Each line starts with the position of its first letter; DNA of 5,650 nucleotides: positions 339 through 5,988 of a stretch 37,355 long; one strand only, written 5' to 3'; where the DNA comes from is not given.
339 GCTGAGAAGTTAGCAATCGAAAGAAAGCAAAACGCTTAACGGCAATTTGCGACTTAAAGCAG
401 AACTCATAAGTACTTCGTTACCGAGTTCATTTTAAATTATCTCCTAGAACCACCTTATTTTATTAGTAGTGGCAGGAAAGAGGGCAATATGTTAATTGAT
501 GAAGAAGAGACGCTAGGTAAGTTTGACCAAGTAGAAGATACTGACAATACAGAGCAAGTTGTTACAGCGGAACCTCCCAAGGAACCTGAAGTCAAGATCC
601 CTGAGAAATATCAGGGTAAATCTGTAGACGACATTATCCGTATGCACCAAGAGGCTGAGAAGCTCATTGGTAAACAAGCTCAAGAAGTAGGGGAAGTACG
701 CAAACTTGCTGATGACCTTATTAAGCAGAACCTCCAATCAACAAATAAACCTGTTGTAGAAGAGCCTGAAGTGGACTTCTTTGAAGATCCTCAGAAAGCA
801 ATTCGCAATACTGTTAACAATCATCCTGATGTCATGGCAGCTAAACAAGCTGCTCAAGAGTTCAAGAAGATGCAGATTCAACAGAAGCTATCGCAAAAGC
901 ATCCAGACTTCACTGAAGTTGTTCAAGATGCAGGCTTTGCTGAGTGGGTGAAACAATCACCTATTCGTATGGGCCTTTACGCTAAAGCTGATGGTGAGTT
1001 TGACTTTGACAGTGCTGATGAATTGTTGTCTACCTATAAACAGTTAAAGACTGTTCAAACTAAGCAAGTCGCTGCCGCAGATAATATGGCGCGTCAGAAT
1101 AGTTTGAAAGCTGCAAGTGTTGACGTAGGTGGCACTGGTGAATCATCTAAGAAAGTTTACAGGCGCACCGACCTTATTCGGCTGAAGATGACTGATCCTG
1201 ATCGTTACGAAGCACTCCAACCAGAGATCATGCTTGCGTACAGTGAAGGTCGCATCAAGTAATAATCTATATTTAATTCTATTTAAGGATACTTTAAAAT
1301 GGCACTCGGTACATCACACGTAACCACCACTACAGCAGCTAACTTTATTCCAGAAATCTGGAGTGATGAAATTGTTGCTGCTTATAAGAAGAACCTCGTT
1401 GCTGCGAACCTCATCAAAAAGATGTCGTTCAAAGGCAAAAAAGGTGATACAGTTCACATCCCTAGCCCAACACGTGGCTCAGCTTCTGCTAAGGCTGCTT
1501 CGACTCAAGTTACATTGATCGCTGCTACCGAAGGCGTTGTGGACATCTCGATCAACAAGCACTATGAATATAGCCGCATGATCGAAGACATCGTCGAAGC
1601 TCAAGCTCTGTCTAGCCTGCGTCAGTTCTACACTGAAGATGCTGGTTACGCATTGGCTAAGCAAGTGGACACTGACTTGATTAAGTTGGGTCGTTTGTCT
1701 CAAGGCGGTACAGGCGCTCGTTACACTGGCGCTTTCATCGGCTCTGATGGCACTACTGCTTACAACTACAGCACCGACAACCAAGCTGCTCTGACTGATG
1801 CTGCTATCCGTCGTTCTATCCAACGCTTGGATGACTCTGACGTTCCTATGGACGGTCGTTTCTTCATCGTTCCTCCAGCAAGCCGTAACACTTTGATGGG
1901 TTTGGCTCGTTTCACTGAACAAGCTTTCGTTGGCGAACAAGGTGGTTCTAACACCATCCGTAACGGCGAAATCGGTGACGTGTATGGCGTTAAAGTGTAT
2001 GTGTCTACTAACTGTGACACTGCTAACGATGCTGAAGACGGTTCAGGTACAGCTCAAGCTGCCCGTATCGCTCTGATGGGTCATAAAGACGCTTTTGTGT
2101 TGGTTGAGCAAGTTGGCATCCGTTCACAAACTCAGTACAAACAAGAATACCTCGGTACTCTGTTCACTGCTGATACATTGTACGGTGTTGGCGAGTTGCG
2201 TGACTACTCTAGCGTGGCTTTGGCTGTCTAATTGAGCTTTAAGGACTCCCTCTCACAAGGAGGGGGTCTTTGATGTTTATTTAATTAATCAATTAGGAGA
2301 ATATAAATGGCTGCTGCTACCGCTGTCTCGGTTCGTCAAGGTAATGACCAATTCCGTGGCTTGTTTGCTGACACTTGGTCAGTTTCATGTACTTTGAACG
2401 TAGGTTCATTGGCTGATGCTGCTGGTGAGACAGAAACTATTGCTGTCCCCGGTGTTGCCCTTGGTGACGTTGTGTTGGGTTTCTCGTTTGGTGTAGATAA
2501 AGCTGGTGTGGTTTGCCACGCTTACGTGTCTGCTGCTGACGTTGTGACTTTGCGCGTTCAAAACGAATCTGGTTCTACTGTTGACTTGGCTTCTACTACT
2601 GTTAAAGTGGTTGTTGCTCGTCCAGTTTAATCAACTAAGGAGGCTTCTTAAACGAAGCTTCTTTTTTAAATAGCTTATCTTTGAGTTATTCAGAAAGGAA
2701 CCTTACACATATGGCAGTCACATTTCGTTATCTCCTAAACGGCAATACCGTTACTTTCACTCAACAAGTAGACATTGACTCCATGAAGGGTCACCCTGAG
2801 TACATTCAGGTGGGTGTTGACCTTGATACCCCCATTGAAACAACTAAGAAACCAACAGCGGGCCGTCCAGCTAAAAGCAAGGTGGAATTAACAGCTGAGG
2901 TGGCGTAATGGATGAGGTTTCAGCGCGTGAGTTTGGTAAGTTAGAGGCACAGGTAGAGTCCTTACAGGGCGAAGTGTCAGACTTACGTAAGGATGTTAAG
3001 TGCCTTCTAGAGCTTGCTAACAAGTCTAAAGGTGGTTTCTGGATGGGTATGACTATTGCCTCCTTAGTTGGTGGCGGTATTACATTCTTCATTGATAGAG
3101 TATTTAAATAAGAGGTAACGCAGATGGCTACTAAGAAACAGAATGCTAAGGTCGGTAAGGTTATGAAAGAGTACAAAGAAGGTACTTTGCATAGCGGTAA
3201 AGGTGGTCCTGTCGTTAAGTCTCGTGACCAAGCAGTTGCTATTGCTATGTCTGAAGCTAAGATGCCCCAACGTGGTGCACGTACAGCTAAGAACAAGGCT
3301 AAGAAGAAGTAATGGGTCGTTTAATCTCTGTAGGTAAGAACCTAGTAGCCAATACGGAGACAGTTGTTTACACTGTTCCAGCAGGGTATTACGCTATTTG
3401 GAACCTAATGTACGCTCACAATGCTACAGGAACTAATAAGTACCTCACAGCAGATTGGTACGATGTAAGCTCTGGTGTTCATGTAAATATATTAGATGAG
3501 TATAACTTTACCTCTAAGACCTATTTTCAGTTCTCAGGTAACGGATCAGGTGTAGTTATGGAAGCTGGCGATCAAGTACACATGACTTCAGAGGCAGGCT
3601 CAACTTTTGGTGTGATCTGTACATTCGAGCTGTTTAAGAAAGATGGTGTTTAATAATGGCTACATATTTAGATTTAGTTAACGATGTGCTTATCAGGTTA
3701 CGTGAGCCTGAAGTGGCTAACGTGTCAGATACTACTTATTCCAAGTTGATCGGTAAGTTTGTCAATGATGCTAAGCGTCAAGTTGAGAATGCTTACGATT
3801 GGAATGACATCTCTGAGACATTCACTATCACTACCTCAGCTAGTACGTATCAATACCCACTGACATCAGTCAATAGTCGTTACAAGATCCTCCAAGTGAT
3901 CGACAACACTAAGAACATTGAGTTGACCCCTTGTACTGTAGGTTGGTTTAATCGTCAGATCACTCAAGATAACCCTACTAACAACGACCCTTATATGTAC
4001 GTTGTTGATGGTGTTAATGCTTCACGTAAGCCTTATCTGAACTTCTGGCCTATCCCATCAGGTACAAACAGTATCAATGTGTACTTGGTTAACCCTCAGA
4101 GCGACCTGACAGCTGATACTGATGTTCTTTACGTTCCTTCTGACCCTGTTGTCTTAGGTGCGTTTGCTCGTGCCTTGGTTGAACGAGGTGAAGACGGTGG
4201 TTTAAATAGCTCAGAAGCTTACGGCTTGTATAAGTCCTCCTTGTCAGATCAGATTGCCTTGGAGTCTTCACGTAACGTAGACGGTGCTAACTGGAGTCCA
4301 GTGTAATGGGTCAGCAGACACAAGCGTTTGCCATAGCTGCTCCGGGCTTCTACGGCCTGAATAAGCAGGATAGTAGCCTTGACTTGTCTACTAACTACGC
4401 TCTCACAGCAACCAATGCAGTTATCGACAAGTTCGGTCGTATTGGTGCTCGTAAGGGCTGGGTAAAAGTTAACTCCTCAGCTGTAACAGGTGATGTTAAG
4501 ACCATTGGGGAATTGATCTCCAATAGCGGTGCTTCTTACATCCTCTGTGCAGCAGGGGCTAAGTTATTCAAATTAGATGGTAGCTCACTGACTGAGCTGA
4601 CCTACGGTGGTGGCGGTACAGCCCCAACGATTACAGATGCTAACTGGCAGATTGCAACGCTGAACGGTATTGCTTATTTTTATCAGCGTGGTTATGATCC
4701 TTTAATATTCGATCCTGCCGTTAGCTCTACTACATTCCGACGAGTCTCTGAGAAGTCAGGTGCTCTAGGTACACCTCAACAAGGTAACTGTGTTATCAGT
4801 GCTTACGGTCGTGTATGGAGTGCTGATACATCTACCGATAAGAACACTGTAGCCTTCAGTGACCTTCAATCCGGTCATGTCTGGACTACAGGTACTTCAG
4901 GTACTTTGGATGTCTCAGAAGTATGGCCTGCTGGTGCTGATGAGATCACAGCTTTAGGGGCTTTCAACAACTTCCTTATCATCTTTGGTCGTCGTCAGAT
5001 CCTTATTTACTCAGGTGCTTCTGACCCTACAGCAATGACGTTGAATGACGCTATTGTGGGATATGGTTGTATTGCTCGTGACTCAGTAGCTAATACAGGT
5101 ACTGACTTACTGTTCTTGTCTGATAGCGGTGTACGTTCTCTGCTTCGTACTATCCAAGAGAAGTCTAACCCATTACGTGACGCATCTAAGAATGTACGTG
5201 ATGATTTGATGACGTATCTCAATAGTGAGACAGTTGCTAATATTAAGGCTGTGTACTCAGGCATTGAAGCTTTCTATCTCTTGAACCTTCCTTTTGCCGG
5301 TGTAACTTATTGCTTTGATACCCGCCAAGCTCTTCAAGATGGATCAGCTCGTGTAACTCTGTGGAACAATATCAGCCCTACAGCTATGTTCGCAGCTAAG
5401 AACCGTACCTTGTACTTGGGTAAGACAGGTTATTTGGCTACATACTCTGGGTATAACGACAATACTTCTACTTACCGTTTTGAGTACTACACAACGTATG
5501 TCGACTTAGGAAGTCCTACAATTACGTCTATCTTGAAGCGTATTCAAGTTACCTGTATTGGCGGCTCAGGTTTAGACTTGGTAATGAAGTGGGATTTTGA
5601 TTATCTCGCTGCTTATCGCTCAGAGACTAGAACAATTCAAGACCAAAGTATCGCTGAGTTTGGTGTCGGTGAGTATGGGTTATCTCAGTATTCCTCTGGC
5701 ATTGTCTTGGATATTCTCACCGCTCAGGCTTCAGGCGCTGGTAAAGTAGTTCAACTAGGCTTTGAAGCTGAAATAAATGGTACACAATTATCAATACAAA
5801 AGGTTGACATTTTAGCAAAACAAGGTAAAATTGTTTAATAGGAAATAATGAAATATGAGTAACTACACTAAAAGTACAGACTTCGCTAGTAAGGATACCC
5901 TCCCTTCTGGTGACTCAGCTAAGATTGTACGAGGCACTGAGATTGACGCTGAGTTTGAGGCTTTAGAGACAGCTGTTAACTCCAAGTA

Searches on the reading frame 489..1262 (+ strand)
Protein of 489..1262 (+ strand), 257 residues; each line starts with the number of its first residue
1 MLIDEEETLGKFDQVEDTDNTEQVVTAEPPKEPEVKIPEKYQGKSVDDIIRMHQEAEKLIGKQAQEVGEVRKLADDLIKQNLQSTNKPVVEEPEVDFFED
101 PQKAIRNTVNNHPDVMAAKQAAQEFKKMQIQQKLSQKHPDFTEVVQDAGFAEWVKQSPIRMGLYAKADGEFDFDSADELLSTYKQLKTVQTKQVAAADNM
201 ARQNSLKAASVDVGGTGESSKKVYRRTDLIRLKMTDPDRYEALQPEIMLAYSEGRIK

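Call 62: search_protein_families(library=pfam, proteins=[window:489-1262:+], max_evalue=0.01)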
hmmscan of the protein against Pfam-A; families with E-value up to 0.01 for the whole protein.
window:489-1262:+ (257 aa): 1 family
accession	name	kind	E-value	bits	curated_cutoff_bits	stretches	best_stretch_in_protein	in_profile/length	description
PF11467.13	LEDGF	-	0.0017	18.5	26.3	1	102-146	8-53/120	Lens epithelium-derived growth factor (LEDGF)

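Call 63: search_protein_families(library=phrogs, proteins=[window:489-1262:+], max_evalue=0.001)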
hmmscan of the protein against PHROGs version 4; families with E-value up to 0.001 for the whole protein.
window:489-1262:+ (257 aa): 1 family
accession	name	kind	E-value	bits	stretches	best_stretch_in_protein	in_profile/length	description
phrog_13678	-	unknown function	6.4e-14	53.3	1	21-257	57-299/300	-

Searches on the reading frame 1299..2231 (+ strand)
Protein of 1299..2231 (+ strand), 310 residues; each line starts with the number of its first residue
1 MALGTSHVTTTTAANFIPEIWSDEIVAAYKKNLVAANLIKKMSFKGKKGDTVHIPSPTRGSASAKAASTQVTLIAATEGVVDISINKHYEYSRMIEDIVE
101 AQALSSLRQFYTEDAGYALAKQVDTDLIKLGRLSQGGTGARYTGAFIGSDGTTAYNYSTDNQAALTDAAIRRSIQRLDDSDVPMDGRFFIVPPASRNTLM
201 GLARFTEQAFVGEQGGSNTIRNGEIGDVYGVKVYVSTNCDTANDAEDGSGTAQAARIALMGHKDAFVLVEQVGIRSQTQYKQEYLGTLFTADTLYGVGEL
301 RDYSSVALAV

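Call 62: search_protein_families(library=pfam, proteins=[window:1299-2231:+], max_evalue=0.01)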
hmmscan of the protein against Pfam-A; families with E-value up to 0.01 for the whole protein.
window:1299-2231:+ (310 aa): 2 families
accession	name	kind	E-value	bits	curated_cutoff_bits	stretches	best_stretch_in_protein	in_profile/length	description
PF21703.3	Gp10A-like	-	1.1e-07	32.3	27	1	92-259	42-229/279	Major capsid protein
PF19821.5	Phage_capsid_2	-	1.1e-06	28.6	25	1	48-231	35-215/293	Phage capsid protein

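Call 63: search_protein_families(library=phrogs, proteins=[window:1299-2231:+], max_evalue=0.001)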
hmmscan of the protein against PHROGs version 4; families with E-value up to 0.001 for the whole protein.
window:1299-2231:+ (310 aa): 4 families
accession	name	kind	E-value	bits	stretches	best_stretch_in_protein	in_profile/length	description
phrog_267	-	head and packaging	2.3e-53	182.8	1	7-308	27-323/410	major head protein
phrog_283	-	head and packaging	1.8e-16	61.5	1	12-251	4-230/385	major head protein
phrog_544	-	head and packaging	1.2e-05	25.9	1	8-297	4-260/282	major head protein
phrog_1357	-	head and packaging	7.4e-05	22.9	1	89-270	117-294/356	major head protein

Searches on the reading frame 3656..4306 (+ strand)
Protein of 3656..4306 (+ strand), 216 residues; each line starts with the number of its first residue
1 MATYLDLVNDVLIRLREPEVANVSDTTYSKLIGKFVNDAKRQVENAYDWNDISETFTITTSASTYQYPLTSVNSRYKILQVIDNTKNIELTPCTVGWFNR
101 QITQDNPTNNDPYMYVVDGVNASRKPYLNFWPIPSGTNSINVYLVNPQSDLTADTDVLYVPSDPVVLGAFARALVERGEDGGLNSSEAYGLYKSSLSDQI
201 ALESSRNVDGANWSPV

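Call 62: search_protein_families(library=pfam, proteins=[window:3656-4306:+], max_evalue=0.01)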
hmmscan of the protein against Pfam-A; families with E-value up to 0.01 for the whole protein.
window:3656-4306:+ (216 aa): 1 family
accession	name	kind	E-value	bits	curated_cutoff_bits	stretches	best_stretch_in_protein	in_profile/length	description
PF24175.2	SU10_adaptor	-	8.1e-15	56.2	27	1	3-204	2-185/194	SU10 adaptor protein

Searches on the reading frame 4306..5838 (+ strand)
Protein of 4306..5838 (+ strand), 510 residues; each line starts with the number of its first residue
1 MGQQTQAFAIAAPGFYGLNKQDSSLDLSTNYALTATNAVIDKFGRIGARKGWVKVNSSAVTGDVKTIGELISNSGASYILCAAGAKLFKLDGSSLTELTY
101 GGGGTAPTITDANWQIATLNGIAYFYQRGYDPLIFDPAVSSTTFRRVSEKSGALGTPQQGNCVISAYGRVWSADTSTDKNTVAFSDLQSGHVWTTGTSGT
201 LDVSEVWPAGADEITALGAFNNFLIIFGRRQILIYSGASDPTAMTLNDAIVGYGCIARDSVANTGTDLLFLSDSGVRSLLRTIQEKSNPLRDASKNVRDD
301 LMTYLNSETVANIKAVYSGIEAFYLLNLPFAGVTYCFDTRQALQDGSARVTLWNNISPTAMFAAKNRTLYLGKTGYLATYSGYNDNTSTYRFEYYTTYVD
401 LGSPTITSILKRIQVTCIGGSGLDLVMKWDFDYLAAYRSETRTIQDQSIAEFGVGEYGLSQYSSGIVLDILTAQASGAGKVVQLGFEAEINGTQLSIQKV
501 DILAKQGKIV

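Call 62: search_protein_families(library=pfam, proteins=[window:4306-5838:+], max_evalue=0.01)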
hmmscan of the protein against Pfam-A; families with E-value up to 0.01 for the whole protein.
window:4306-5838:+ (510 aa): 0 families

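Call 63: search_protein_families(library=phrogs, proteins=[window:4306-5838:+], max_evalue=0.001)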
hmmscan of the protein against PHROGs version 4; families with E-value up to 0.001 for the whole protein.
window:4306-5838:+ (510 aa): 6 families
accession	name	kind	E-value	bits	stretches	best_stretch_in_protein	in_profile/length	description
phrog_5107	-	lysis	1.1e-29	104.3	1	72-507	113-530/533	amidase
phrog_3287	-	head and packaging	2e-13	51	1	15-316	11-308/524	virion structural protein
phrog_578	-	connector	9.8e-10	38.5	1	211-341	186-317/486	head closure Hc3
phrog_511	-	head and packaging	4.5e-08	32.9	1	178-276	580-668/862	internal virion protein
phrog_33544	-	unknown function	3.8e-05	23.1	1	150-257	147-255/684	-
phrog_21185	-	tail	0.00029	20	0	209-300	533-626/1038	tail protein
